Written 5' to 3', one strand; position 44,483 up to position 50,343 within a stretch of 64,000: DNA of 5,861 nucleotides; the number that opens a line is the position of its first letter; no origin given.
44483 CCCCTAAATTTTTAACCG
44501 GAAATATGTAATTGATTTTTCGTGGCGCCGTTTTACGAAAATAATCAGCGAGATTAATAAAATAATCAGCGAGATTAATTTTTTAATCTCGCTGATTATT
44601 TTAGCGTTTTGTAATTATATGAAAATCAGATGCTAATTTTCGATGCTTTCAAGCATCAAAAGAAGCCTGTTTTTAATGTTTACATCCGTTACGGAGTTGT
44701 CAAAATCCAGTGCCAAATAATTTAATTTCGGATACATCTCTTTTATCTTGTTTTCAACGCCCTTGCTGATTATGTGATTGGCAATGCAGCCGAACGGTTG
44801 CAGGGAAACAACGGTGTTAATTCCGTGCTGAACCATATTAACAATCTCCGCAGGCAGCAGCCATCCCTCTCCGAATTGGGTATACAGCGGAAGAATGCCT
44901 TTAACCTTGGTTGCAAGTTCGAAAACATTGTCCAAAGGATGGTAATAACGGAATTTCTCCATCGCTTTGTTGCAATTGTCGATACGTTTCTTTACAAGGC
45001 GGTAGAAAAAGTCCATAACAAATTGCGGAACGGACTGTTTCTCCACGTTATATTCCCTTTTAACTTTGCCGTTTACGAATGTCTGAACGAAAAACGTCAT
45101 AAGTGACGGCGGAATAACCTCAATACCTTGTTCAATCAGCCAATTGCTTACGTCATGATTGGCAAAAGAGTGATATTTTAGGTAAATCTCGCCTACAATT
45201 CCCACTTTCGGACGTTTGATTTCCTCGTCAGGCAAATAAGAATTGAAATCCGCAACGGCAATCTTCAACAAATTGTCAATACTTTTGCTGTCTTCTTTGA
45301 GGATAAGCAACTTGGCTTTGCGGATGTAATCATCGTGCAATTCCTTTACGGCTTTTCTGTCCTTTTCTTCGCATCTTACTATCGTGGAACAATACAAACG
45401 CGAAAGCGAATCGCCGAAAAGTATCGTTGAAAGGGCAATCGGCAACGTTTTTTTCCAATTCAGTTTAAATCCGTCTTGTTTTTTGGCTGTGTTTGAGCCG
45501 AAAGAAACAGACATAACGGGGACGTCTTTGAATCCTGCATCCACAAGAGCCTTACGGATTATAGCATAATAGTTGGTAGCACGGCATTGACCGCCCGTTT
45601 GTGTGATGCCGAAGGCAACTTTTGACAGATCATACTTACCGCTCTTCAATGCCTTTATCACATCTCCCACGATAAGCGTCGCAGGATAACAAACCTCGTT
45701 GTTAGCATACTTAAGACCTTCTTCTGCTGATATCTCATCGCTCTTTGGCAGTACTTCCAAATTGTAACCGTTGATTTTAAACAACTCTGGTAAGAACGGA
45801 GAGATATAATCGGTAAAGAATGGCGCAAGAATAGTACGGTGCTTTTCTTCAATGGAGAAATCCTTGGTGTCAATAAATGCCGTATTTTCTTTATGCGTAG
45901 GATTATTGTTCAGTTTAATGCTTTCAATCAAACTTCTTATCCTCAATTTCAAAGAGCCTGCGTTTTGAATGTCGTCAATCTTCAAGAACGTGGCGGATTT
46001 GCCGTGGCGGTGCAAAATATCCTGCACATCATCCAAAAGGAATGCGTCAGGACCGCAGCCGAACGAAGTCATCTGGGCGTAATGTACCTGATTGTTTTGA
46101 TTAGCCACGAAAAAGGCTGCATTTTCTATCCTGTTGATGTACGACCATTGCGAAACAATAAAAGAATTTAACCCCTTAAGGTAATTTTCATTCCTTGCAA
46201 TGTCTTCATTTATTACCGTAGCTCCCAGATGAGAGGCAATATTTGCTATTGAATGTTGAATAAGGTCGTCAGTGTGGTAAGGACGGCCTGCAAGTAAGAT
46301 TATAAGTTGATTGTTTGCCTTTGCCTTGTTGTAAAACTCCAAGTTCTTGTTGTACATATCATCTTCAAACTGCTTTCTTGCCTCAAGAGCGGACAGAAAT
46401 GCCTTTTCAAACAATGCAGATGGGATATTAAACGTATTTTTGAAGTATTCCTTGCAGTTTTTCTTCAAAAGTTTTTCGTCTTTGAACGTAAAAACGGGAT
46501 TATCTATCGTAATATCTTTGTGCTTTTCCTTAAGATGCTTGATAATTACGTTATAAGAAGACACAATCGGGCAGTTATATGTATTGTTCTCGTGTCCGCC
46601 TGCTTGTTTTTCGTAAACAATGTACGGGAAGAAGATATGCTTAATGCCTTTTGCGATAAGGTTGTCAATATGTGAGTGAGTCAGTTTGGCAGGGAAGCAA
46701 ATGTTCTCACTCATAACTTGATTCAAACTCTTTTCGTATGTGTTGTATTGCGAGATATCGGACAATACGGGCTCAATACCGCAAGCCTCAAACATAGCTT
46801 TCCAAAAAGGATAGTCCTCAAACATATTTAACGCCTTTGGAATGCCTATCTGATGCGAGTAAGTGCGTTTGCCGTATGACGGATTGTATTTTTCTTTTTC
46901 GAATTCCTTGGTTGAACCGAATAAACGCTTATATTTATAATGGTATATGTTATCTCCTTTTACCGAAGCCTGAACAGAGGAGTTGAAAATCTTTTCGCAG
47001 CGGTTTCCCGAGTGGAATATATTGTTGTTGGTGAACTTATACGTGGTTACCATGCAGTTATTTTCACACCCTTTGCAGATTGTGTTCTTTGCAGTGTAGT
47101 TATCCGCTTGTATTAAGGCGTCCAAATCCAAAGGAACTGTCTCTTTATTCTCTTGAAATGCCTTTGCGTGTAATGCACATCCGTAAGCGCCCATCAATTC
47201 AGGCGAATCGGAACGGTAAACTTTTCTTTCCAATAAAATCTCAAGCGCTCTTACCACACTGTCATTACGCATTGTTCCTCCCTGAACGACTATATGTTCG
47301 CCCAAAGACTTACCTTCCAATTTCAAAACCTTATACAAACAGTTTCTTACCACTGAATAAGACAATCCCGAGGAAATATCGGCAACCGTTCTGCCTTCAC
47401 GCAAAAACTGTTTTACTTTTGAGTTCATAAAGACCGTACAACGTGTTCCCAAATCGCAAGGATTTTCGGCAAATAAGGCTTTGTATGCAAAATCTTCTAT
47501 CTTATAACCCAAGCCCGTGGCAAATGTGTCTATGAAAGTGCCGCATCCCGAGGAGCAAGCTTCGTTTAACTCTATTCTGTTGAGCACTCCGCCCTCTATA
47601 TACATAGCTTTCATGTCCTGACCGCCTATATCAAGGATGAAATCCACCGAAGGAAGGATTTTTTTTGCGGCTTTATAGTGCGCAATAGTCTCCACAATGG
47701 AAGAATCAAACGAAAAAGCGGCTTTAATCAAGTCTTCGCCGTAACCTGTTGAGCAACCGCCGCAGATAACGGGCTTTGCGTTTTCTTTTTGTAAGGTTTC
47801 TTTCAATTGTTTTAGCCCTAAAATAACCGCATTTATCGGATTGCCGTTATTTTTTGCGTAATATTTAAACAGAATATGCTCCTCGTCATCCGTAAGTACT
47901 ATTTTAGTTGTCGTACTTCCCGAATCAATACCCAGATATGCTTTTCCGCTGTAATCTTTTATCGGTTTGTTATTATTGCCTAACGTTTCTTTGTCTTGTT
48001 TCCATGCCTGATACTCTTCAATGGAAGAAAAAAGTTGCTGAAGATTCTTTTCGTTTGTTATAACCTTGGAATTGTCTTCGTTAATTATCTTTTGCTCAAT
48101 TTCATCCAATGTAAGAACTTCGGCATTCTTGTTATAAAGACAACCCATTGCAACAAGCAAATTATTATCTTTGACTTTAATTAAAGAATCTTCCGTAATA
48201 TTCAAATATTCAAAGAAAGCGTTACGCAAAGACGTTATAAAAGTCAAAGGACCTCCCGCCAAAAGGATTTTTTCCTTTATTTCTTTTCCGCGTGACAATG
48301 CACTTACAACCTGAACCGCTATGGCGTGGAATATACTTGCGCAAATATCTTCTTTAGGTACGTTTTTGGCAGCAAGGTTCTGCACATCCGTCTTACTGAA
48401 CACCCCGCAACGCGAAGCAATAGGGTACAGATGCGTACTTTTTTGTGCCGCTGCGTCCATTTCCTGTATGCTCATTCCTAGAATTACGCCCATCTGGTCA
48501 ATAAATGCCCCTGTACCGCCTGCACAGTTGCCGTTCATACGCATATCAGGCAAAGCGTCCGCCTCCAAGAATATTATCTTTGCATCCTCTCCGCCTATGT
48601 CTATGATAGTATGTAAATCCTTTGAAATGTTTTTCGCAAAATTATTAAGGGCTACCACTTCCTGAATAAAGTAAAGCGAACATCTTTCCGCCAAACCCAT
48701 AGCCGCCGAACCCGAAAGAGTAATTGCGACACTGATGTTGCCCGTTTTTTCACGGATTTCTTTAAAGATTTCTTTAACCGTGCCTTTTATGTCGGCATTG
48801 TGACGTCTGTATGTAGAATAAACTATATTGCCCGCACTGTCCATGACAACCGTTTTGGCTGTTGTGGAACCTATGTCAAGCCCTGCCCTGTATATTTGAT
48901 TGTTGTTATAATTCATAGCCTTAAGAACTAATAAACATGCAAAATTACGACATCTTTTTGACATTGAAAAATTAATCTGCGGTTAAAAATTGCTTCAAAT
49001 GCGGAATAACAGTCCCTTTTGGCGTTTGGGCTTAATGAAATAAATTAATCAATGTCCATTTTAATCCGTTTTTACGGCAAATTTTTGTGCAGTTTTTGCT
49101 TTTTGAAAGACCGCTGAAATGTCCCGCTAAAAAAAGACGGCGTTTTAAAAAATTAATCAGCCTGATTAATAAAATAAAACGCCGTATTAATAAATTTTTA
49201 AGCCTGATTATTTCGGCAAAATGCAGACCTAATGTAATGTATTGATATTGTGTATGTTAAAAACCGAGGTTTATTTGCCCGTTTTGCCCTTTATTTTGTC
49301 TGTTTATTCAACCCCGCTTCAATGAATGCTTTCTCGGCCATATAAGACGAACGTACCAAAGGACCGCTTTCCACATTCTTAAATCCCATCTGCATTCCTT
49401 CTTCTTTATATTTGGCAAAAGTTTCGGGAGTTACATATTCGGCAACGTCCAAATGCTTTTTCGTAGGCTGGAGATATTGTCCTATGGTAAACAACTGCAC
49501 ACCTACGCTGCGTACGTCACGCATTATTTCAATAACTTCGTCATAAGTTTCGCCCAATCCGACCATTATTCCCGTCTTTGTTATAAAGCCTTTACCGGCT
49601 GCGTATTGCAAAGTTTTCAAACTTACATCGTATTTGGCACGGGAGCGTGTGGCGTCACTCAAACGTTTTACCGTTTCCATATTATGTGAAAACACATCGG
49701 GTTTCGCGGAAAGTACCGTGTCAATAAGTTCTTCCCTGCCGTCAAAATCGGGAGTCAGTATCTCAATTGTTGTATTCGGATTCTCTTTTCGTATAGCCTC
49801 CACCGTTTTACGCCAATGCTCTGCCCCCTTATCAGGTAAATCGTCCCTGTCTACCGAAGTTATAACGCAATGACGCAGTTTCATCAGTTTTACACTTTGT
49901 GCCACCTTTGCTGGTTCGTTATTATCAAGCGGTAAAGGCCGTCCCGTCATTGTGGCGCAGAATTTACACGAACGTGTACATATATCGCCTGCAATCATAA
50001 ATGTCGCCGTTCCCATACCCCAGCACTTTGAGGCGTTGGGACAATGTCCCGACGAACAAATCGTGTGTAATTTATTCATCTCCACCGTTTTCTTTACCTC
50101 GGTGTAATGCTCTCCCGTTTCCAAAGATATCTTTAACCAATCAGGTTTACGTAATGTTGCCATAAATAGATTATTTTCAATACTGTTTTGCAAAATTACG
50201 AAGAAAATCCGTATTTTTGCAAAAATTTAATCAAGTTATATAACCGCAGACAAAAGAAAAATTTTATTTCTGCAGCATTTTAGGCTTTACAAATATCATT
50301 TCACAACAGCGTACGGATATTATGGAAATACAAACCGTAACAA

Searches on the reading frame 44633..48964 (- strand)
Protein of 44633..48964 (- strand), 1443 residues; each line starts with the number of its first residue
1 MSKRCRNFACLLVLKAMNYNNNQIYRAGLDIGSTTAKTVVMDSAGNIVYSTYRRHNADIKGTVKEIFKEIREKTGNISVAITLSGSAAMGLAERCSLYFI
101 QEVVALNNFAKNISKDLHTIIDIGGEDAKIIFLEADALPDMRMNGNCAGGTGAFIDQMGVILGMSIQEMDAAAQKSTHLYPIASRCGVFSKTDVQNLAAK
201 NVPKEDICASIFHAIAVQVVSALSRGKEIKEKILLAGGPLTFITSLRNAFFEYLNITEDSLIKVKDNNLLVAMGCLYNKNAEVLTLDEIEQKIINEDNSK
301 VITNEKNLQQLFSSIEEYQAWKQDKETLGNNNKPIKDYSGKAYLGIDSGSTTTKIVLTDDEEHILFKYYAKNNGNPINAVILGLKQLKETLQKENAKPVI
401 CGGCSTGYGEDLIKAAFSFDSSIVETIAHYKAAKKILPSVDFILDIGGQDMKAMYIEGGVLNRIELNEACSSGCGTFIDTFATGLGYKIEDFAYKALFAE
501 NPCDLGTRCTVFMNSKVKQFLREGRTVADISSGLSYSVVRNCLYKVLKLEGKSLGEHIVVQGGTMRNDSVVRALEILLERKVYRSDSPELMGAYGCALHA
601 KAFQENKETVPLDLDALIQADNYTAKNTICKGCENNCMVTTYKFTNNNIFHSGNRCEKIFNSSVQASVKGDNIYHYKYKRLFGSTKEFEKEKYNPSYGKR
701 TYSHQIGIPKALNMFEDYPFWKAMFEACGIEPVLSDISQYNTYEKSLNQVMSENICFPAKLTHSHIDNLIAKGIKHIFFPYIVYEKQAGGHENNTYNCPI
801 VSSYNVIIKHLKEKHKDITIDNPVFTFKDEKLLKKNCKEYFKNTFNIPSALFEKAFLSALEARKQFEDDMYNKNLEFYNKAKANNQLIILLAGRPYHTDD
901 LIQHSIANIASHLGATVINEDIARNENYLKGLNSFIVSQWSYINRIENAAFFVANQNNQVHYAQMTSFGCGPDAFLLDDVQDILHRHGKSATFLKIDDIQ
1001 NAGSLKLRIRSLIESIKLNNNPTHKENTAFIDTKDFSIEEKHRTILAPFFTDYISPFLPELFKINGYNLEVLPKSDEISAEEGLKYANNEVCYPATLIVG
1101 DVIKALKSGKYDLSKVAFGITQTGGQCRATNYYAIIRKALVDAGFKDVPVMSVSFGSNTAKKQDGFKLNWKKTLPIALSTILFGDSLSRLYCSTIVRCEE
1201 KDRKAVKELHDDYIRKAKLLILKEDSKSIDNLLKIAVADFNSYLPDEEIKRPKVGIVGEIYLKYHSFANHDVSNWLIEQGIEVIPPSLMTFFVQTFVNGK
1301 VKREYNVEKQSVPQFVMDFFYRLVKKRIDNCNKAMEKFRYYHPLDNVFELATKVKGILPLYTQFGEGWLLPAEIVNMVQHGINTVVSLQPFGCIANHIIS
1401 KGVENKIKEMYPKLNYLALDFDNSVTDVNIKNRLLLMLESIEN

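Call 109: search_protein_families(library=pfam, proteins=[window:44633-48964:-], max_evalue=0.00001)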
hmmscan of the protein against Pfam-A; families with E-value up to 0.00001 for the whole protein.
window:44633-48964:- (1443 aa): 2 families
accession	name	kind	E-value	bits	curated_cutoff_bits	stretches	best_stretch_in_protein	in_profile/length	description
PF09989.15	DUF2229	-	1.7e-71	240.8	29.4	1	705-922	1-217/218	CoA enzyme activase uncharacterised domain (DUF2229)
PF01869.26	BcrAD_BadFG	-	1e-62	212.6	31.5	2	344-600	1-271/271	BadF/BadG/BcrA/BcrD ATPase family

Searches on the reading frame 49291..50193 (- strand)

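Call 109: search_protein_families(library=pfam, proteins=[window:49291-50193:-], max_evalue=0.00001)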
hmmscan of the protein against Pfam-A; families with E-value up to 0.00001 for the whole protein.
window:49291-50193:- (300 aa): 1 family
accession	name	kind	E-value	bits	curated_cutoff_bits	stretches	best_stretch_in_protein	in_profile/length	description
PF04055.27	Radical_SAM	-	5.6e-23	82.4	29.5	1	67-226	2-165/166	Radical SAM superfamily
